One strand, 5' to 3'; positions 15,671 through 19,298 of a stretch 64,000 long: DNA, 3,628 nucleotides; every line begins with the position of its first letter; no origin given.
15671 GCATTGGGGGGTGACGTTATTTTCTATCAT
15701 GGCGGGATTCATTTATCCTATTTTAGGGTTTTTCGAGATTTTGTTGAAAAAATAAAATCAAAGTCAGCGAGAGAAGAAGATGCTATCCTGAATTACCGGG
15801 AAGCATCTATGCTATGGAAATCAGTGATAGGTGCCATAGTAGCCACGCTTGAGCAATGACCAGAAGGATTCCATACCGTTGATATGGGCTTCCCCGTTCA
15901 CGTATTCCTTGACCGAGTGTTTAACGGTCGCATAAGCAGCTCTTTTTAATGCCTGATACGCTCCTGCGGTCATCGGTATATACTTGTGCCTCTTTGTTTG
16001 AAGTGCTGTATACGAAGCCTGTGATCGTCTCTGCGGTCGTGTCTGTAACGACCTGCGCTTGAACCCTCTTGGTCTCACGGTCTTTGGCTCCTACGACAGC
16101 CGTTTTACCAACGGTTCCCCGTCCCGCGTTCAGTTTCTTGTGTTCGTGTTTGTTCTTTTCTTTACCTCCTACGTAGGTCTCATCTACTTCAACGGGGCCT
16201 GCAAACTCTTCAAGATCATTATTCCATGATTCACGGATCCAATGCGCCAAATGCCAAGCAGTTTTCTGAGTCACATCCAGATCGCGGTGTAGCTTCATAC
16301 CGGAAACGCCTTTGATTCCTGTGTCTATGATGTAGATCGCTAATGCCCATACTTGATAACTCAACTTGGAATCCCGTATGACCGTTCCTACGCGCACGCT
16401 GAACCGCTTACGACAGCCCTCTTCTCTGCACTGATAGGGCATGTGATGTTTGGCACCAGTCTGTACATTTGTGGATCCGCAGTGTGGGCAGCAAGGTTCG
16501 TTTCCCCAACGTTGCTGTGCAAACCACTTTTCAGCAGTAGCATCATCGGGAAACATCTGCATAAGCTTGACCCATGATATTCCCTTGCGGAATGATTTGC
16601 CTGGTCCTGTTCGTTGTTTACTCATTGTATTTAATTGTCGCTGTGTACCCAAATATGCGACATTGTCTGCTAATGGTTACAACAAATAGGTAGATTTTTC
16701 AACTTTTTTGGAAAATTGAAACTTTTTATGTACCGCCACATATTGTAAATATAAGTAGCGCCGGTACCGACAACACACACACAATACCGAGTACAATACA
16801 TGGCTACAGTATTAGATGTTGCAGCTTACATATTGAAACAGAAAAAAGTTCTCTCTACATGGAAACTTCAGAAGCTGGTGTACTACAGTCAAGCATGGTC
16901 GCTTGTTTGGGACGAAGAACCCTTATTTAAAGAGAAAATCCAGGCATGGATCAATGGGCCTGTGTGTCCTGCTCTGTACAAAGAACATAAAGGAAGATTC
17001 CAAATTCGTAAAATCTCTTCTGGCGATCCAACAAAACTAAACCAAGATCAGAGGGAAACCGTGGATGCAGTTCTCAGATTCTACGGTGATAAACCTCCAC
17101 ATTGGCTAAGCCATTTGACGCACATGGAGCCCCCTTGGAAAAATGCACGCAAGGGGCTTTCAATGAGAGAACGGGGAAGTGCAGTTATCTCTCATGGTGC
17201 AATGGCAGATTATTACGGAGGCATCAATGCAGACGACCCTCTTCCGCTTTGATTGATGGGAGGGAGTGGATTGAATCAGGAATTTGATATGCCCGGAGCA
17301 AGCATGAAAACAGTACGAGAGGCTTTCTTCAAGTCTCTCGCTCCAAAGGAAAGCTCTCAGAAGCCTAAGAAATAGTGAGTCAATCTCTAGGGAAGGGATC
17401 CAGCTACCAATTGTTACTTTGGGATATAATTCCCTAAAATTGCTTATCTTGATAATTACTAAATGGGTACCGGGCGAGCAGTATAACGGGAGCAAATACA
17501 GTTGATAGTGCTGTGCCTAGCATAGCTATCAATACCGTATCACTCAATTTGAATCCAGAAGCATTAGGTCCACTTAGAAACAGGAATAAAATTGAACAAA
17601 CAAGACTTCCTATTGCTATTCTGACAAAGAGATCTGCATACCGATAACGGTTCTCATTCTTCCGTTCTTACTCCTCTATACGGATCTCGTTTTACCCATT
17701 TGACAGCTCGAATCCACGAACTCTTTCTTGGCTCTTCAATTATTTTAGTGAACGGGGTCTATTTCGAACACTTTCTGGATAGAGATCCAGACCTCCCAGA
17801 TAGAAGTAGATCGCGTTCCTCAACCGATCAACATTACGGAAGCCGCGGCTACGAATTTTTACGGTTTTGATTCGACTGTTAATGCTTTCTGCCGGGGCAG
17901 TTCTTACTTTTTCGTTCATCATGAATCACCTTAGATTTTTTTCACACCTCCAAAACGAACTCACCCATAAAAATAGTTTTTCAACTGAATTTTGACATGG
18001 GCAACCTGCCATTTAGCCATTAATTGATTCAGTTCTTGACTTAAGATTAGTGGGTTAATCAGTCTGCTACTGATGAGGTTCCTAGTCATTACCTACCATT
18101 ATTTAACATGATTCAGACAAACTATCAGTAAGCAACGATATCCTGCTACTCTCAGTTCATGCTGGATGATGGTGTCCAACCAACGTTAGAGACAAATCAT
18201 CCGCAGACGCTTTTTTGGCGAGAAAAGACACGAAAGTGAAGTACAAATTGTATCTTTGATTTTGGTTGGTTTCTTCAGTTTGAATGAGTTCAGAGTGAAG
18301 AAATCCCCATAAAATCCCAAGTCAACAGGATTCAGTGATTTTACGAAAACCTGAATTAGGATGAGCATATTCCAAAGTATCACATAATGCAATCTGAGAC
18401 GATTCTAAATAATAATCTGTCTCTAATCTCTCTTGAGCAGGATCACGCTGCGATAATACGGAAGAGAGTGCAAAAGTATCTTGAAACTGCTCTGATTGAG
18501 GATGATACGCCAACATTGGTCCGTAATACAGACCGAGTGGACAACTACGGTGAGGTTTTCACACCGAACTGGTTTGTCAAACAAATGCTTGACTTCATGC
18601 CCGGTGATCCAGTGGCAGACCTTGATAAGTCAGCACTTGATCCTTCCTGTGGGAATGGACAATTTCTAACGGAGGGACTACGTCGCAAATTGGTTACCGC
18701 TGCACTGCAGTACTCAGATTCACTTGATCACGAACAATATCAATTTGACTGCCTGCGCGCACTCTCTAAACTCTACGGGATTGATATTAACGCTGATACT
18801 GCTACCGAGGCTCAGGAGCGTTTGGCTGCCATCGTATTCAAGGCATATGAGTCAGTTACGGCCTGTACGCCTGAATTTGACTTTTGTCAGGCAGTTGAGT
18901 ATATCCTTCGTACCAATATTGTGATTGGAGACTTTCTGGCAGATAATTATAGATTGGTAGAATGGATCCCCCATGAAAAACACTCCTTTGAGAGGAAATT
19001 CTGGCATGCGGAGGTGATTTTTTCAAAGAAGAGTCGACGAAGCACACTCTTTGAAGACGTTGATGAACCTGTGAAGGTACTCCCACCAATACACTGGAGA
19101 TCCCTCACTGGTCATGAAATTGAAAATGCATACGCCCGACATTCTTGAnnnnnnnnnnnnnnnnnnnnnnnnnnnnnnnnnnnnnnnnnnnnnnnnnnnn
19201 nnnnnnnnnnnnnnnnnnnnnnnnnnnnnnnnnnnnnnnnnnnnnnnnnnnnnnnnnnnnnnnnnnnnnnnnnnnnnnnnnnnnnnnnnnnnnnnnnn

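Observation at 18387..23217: Half-methyltransferase + NPPY methyltransferase + T5orf172-helicase module: candidate non-canonical modification-based defence system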

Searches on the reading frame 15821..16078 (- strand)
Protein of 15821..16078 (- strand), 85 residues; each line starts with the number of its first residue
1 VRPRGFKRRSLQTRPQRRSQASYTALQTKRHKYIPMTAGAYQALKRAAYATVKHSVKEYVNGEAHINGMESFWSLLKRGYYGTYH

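Call 54: search_protein_families(library=pfam, proteins=[window:15821-16078:-], max_evalue=0.001)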
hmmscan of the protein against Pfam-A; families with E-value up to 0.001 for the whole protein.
window:15821-16078:- (85 aa): 1 family
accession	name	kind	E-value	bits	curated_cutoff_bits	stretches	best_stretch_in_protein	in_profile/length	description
PF12762.13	DDE_Tnp_IS1595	-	8e-10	39.4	27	1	38-85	85-134/153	ISXO2-like transposase domain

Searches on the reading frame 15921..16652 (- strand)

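Call 54: search_protein_families(library=pfam, proteins=[window:15921-16652:-], max_evalue=0.001)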
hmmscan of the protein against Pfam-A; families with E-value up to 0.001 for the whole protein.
window:15921-16652:- (243 aa): 2 families
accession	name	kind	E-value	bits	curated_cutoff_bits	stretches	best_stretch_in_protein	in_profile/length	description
PF12762.13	DDE_Tnp_IS1595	-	7.9e-17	62.1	27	1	151-237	3-93/153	ISXO2-like transposase domain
PF12760.12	Zn_ribbon_IS1595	-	6.4e-08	32.9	25.4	1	35-82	1-45/46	Transposase zinc-ribbon domain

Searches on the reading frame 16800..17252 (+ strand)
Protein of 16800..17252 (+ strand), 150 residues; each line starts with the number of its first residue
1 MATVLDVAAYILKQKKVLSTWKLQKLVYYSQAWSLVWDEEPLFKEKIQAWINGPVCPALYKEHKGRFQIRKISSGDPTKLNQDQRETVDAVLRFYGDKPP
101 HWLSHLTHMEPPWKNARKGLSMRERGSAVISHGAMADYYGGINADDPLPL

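Call 54: search_protein_families(library=pfam, proteins=[window:16800-17252:+], max_evalue=0.001)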
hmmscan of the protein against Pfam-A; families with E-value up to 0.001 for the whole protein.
window:16800-17252:+ (150 aa): 1 family
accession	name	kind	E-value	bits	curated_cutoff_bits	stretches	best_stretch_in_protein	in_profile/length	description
PF13274.11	SocA_Panacea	-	2e-17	64.6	25.7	1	23-114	1-113/113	Antitoxin SocA-like, Panacea domain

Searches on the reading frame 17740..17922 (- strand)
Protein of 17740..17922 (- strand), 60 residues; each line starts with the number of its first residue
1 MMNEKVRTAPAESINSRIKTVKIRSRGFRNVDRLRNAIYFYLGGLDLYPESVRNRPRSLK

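Call 54: search_protein_families(library=pfam, proteins=[window:17740-17922:-], max_evalue=0.001)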
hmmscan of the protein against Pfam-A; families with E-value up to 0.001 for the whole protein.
window:17740-17922:- (60 aa): 1 family
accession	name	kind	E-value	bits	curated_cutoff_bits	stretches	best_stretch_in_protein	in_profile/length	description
PF01610.23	DDE_Tnp_ISL3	-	1.7e-07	31.8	23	1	2-38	204-240/240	Transposase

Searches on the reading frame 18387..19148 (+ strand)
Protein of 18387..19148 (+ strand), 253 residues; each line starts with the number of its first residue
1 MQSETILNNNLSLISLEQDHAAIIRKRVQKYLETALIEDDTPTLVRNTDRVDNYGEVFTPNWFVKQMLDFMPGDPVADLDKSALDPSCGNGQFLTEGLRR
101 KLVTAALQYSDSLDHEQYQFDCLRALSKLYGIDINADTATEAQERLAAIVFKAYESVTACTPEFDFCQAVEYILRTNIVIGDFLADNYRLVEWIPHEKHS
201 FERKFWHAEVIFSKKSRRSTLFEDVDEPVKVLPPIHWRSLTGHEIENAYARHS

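Call 3: search_protein_families(library=pfam, proteins=[window:18387-19148:+], max_evalue=0.1)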
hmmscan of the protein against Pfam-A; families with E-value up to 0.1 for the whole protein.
window:18387-19148:+ (253 aa): 1 family
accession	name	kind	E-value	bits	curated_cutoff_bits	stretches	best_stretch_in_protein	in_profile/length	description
PF02384.22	N6_Mtase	-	0.013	15.3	20.4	1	52-98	23-65/311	N-6 DNA Methylase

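Call 4: search_protein_families(library=padloc, proteins=[window:18387-19148:+], max_evalue=0.1)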
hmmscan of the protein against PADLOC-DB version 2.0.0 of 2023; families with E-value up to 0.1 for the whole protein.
window:18387-19148:+ (253 aa): 19 families
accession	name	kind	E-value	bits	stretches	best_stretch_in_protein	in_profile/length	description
PDLC03630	REase_MTase_IIG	-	7.1e-07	25.4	1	52-136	368-456/1100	Type IIG restriction enzyme-methyltransferase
PDLC03313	MTase_II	-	1e-06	25.6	1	47-176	15-140/563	Type II methyltransferase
PDLC03315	MTase_II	-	6.1e-06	23.3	1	45-135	7-92/502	Type II methyltransferase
PDLC03625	REase_MTase_IIG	-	5.5e-05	19.1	1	53-103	404-452/1109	Type IIG restriction enzyme-methyltransferase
PDLC03318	MTase_II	-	8.8e-05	19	1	43-103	333-391/723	Type II methyltransferase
PDLC03025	MTase_I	-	0.00012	18.9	1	44-100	151-203/569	Type I methyltransferase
PDLC02529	PglX|PglXI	-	0.00014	17.7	1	83-155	231-299/1189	PglX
PDLC03335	MTase_II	-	0.00019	18.2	1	48-153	73-165/607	Type II methyltransferase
PDLC03273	MTase_II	-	0.0015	15.7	1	42-95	31-84/432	Type II methyltransferase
PDLC03338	MTase_II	-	0.0018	15.1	1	53-157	128-224/604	Type II methyltransferase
PDLC04134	mad2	-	0.0021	15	1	52-148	268-335/492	mads_2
PDLC03267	MTase_II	-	0.0029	14.6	1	55-146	14-80/539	Type II methyltransferase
PDLC03248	MTase_II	-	0.003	14.4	1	53-95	8-46/521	Type II methyltransferase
PDLC03617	REase_MTase_IIG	-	0.0063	12.2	1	19-158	164-300/1183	Type IIG restriction enzyme-methyltransferase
PDLC03021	MTase_I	-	0.0084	13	1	49-105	158-208/491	Type I methyltransferase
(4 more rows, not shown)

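Call 5: search_protein_families(library=ncbifam, proteins=[window:18387-19148:+], max_evalue=0.1)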
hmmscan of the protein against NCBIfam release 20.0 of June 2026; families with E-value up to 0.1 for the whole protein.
window:18387-19148:+ (253 aa): 2 families
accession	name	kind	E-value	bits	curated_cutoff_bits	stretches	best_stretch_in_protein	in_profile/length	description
NF047738.1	antiphage_MADS2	equivalog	3e-05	22.5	720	1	43-105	300-357/654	methylation-associated defense system DNA methyltransferase MAD2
NF033451.1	BREX_2_MTaseX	equivalog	0.0012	16.6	400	1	83-157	227-297/1185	BREX-2 system adenine-specific DNA-methyltransferase PglX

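Call 25: find_homologous_proteins(query=window:18387-19148:+, max_evalue=0.001)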
Query window:18387-19148:+ (253 aa): 46 proteins with E <= 0.001 among 479 candidates.
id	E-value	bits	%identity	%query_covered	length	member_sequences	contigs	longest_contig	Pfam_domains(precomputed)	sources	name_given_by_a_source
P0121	1.4e-168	576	100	100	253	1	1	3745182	-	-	-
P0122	1.0e-115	403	74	94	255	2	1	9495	-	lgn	-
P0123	4.8e-112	391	71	96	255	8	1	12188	-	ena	-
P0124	2.1e-111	389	71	94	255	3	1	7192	-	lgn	-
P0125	1.8e-110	386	70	94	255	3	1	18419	-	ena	-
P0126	6.3e-110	384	69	96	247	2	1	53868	-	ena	-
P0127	3.3e-109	382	69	95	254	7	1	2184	-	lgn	-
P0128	5.0e-109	381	69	95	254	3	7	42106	-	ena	-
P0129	2.3e-108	379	68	95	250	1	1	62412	-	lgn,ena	-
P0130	5.4e-107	375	73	89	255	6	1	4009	-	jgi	-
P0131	4.0e-106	372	68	96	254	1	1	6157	-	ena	-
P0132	1.9e-105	370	67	96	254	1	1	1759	-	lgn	-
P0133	3.4e-105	369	68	94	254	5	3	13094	-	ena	-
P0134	2.3e-104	366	69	92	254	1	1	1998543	-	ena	-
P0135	2.8e-104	366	67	94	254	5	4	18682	PF02384.23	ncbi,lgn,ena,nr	ncbi:MAG: N-6 DNA methylase [Rhodothermaceae bacterium]|nr:N-6 DNA methylase [Rhodothermaceae bacter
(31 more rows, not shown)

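Call 31: predict_structure(alignment_id=A2)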
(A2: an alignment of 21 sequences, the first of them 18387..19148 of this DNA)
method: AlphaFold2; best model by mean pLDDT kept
length: 253 residues; sequences in the alignment: 21
mean_pLDDT: 83.0   pTM: 0.82
mean pLDDT of the five models: 83.0, 81.8, 81.0, 80.7, 73.8
residues with pLDDT >= 90: 133; 70-90: 61; 50-70: 42; < 50: 17
segments of 3 or more residues with pLDDT < 50: 1-3, 214-218, 245-253
pLDDT, mean of each block of 10 residues (from residue 1): 51 76 96 83 59 68 87 90 84 92 98 97 97 90 94 97 97 94 81 95 89 56 74 94 52 39
secondary structure, 60 per line:
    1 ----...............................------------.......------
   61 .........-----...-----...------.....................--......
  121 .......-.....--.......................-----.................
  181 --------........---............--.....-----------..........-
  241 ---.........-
elements in order: H5-35 H48-54 H61-69 E83-85 H92-112 H115-127 E129-133 H136-158 H164-177 E178-180 E189-196 E200-207 H208-211 H214-218 E230-236 H244-252

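Call 41: fold_search(model_id=the predicted structure, library=pdb)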
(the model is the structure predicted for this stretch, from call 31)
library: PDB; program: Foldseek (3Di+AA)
matches with E <= 10: 147; with E <= 0.001: 0
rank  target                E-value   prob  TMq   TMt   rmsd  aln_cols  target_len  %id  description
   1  8w0p_A                2.7e-02  0.77  0.25  0.08  15.2       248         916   17  BsaXI -- Type IIB R-M system (released 2024-10-30)
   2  8w2p_A                4.7e-02  0.85  0.29  0.09  12.4       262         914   15  BsaXI-DNA complex I (released 2024-10-30)
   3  8q56_A                5.4e-02  0.92  0.27  0.07  13.6       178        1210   17  PglX methyltransferase of Salmonella BREX phage defence system (aka BrxX) bound to inhibitor Ocr (released 2024-08-21)
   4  9ewz_C                6.0e-02  0.97  0.33  0.08  12.5       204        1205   18  Cryo-EM structure of the E. coli BrxX methyltransferase in complex with DNA (released 2025-03-05)
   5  2ar0_B                7.7e-02  0.91  0.26  0.14  19.4       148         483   20  Crystal structure of Type I restriction enzyme EcoKI M protein (EC 2.1.1.72) (M.EcoKI) (released 2005-08-30)
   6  4xqk_A                8.6e-02  1.00  0.36  0.07   4.8       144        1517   19  ATP-dependent Type ISP restriction-modification enzyme LlaBIII bound to DNA (released 2015-09-16)
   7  8c45_A                1.2e-01  0.87  0.27  0.07  14.6       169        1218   18  PglX methyltransferase from the Salmonella BREX phage defence system (aka BrxX) (released 2024-07-10)
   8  7lni_A                2.0e-01  0.97  0.28  0.14   4.1       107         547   20  SeMet CamA Adenine Methyltransferase Complexed to Cognate Substrate DNA (released 2021-05-19)
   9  8w2q_B                2.4e-01  0.75  0.25  0.08   5.9       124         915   22  BsaXI-DNA complex II (released 2024-10-30)
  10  5ffj_B                2.4e-01  0.66  0.26  0.07  11.5       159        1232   17  Structure of a nuclease-deletion mutant of the Type ISP restriction-modification enzyme LlaGI in complex with a DNA su (released 2016-03-30)
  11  8cy0_A                2.8e-01  0.95  0.30  0.15   5.4       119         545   18  CamA Adenine Methyltransferase Complexed to Cognate Substrate DNA and Inhibitor MC4756 (Compound 178) (released 2023-01-11)
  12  7lnj_C                2.8e-01  0.93  0.28  0.14   4.3       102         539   22  CamA Adenine Methyltransferase Complexed to Cognate Substrate DNA (released 2021-05-19)
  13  8cxx_A                3.0e-01  0.97  0.30  0.15   4.2       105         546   20  CamA Adenine Methyltransferase Complexed to Cognate Substrate DNA and Compound 6 (released 2023-01-11)
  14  8cxw_A                3.2e-01  0.96  0.29  0.14   4.5       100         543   19  CamA Adenine Methyltransferase Complexed to Cognate Substrate DNA and Inhibitor piclidenoson (Compound 4) (released 2023-01-11)
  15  8cxt_A                3.2e-01  0.95  0.29  0.15   4.1       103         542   22  CamA Adenine Methyltransferase Complexed to Cognate Substrate DNA and Inhibitor N6-benzyladenosine (Compound 1) (released 2023-01-11)
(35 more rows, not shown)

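Call 76: search_protein_representatives(alignment_id=A2)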
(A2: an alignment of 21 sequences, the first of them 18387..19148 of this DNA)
Query: 21 sequences, 250 profile positions. Proteins with E-value up to 0.001 (for the whole library): 8874; up to 1e-10: 3211; up to 1e-30: 986. The best 150 are listed.
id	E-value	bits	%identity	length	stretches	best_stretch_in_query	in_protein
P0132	1.1e-103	362.3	-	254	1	2-245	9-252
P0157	7.0e-84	297.4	-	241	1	2-245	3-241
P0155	1.6e-64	234.0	-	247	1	42-247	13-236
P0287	1.8e-58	214.2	-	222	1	37-242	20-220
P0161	4.9e-55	202.9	-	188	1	46-212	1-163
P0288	5.1e-54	199.6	-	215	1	39-241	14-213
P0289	1.1e-53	198.5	-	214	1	32-241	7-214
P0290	1.7e-52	194.6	-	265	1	15-242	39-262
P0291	3.5e-52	193.6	-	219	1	46-243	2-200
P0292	3.6e-52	193.6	-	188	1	46-238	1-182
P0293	4.9e-52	193.1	-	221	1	44-248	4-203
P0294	6.5e-52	192.7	-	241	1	18-216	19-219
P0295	2.9e-51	190.6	-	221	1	40-244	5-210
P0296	3.0e-51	190.6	-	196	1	42-217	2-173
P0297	3.8e-51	190.2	-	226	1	44-219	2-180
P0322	3.3e-48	180.6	-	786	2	41-215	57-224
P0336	1.0e-47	178.9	-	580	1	32-217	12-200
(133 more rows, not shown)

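Call 78: find_encoding_contigs(protein=P0336, flank=6000, max_places=4)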
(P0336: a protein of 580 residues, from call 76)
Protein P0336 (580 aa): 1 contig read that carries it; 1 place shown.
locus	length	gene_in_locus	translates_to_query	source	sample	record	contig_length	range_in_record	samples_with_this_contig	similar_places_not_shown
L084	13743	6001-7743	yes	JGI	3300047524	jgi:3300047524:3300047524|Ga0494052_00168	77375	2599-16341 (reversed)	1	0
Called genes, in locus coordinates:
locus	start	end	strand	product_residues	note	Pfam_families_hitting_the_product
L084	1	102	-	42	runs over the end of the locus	-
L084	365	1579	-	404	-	PF01420:Methylase_S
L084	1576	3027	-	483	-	PF12161:HsdM_N, PF02384:N6_Mtase, PF07669:Eco57I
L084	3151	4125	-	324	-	PF12834:Phage_int_SAM_2, PF12835:Integrase_1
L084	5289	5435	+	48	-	-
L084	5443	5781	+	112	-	-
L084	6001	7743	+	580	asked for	PF01170:UPF0020 (faint), PF07669:Eco57I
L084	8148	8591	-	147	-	PF13411:MerR_1, PF00376:MerR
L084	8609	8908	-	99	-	PF00216:Bac_DNA_binding, PF18291:HU-HIG (weak)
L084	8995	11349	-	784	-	PF01588:tRNA_bind, PF03483:B3_4, PF03484:B5, PF17759:tRNA_synthFbeta, PF03147:FDX-ACB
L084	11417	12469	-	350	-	PF02912:Phe_tRNA-synt_N, PF01409:tRNA-synt_2d, PF17759:tRNA_synthFbeta (weak)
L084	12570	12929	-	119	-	PF00453:Ribosomal_L20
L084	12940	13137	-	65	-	PF01632:Ribosomal_L35p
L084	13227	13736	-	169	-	PF05198:IF3_N, PF00707:IF3_C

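Call 79: find_encoding_contigs(protein=P0322, flank=6000, max_places=4)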
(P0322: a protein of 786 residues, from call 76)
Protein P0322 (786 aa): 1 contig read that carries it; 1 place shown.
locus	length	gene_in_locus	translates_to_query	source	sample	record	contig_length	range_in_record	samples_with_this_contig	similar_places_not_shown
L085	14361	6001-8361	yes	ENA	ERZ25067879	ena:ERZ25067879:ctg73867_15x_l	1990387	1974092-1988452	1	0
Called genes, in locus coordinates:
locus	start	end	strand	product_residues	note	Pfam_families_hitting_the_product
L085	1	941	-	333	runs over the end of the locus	PF13177:DNA_pol3_delta2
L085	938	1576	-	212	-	PF02223:Thymidylate_kin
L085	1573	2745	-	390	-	PF00768:Peptidase_S11, PF13354:Beta-lactamase2, PF07943:PBP5_C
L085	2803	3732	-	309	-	PF03330:DPBB_1, PF05036:SPOR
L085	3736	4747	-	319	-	PF13406:SLT_2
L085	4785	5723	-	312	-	PF03547:Mem_trans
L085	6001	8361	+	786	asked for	PF02384:N6_Mtase (weak), PF20473:MmeI_Mtase (faint), PF07669:Eco57I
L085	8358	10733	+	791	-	PF04851:ResIII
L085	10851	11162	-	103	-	PF04800:NDUS4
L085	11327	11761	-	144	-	PF02643:DUF192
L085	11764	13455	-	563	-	PF00361:Proton_antipo_M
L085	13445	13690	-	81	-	-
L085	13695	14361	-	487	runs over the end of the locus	PF00361:Proton_antipo_M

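Call 81: search_protein_families(library=pfam, proteins=[L085:8358-10733:+], max_evalue=0.001)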
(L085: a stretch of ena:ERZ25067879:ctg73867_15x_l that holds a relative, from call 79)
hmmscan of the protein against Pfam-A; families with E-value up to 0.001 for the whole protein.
L085:8358-10733:+ (791 aa): 2 families
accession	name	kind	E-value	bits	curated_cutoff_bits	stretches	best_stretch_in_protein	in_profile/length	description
PF04851.21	ResIII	-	4.3e-09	36.9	22.5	1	123-306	2-164/164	Type III restriction enzyme, res subunit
PF10544.15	T5orf172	-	9e-05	23.4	20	1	24-111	14-100/101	T5orf172 domain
